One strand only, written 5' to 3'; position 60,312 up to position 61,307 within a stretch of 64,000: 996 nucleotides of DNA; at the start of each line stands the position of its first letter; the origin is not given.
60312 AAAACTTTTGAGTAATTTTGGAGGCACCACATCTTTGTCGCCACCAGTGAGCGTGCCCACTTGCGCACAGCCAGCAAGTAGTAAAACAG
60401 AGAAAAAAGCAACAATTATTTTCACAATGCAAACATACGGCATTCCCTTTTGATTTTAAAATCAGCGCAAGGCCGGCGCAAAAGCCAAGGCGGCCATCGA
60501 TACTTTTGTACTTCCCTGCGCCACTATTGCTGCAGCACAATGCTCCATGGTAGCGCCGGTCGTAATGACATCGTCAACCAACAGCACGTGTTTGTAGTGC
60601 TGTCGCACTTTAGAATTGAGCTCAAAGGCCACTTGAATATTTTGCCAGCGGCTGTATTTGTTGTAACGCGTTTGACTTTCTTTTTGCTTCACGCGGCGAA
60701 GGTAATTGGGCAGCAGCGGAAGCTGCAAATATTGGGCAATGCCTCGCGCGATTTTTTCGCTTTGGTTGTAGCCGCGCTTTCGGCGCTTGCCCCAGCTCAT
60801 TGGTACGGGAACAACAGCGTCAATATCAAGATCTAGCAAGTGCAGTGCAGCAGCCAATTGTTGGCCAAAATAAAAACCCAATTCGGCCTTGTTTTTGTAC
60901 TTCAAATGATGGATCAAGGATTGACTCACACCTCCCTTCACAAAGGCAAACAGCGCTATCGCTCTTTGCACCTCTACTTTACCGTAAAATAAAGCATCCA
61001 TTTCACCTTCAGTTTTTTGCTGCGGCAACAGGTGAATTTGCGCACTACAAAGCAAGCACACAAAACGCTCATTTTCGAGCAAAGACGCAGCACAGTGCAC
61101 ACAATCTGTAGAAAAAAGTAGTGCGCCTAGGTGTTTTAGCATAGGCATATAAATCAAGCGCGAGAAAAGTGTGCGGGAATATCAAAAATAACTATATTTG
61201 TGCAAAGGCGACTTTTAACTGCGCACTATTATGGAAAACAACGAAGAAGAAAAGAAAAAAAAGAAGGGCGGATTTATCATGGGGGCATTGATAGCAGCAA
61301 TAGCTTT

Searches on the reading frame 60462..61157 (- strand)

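Call 80: search_protein_families(library=ncbifam, proteins=[window:60462-61157:-], max_evalue=1e-8)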
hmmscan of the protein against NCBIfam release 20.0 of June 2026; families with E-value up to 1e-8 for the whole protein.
window:60462-61157:- (231 aa): 2 families
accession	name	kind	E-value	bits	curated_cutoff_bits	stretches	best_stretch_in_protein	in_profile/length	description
TIGR00201.1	comF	subfamily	1.5e-27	96.7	233.55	1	79-225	46-189/190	ComF family protein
NF008616.0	PRK11595.1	equivalog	1.2e-21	77.3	304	1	19-224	8-223/227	DNA utilization protein GntX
